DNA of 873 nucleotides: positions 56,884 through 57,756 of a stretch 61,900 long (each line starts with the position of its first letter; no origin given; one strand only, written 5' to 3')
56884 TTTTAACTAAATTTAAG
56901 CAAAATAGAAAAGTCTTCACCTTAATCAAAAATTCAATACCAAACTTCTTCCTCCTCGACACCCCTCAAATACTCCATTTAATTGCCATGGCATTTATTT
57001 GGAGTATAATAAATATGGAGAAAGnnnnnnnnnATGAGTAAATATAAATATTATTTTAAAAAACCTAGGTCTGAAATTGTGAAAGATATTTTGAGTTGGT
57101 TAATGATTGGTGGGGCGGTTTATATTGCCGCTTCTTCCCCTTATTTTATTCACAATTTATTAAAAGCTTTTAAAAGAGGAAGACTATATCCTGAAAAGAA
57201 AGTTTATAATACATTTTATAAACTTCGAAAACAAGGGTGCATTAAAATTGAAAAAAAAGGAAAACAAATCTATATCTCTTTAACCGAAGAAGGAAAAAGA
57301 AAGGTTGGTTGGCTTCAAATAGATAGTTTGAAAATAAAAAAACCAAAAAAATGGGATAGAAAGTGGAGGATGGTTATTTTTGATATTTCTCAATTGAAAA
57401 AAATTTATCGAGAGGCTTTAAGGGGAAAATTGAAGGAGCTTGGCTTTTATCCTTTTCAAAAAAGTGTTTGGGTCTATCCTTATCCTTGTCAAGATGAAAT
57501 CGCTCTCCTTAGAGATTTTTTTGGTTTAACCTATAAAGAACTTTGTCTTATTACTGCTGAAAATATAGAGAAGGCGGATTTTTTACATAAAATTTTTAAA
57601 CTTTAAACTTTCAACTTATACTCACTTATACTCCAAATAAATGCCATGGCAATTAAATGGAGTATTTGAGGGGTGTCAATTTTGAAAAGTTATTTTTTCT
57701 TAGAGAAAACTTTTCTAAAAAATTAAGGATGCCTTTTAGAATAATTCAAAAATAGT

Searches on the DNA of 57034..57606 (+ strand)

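Call 50: search_rna_families(sources=[L080, L091, L009], threshold=evalue, max_evalue=1)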
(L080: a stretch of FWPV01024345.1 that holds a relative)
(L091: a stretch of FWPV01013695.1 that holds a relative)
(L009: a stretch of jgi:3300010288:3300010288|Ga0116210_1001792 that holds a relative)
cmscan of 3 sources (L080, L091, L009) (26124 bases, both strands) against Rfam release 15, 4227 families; matches with E-value up to 1: 19.
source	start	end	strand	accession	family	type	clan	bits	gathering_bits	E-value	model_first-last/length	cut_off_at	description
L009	6011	6371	+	RF00023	tmRNA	Gene;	CL00001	138.7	47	1.3e-54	1-374/374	no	transfer-messenger RNA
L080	5580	5651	+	RF00005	tRNA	Gene; tRNA;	CL00001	75.8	29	3.3e-15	1-71/71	no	tRNA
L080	5344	5416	+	RF00005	tRNA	Gene; tRNA;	CL00001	69.7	29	1.5e-13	1-71/71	no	tRNA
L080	153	224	-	RF00005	tRNA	Gene; tRNA;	CL00001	68.4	29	3.5e-13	1-71/71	no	tRNA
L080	2675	2746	+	RF00005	tRNA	Gene; tRNA;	CL00001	67.9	29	4.7e-13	1-71/71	no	tRNA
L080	5266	5337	+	RF00005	tRNA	Gene; tRNA;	CL00001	63.6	29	7.3e-12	1-71/71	no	tRNA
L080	6828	6900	-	RF00005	tRNA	Gene; tRNA;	CL00001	60.7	29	4.5e-11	1-71/71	no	tRNA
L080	5424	5495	+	RF00005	tRNA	Gene; tRNA;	CL00001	60.7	29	4.7e-11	1-71/71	no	tRNA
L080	6732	6818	-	RF00005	tRNA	Gene; tRNA;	CL00001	56.8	29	5.5e-10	1-71/71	no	tRNA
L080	3534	3607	+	RF00005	tRNA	Gene; tRNA;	CL00001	55.7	29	1.1e-09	1-71/71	no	tRNA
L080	1027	1100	-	RF00005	tRNA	Gene; tRNA;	CL00001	53.6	29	4.1e-09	1-71/71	no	tRNA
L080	152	224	+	RF04354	Plastid-ycf2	Cis-reg;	-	29.5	65.7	0.02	1-75/75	no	Plastid-ycf2 5UTR RNA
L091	8206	8268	+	RF03694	mir-266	Gene; miRNA;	-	28.5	80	0.097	1-83/83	no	mir-266 microRNA precursor family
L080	5266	5338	-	RF04354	Plastid-ycf2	Cis-reg;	-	26.1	65.7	0.17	1-75/75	no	Plastid-ycf2 5UTR RNA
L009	858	953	-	RF02964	DUF3800-V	Gene; sRNA;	-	25.8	37.4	0.25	1-96/96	no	DUF3800-V RNA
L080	2675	2747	-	RF04354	Plastid-ycf2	Cis-reg;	-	25.6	65.7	0.23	1-75/75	no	Plastid-ycf2 5UTR RNA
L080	5305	5375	+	RF02553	YrlA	Gene; sRNA;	-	25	69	0.22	23-88/114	no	Y RNA-like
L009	6319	6456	+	RF04321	tmRNA_permuted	Gene;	-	23.3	47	0.41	11-128/213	no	permuted transfer-messenger RNA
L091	9542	9632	+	RF02216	ZNFX1-AS1_2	Gene; lncRNA;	-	19.6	45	0.92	1-93/93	no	ZNFX1 antisense RNA 1 conserved region 2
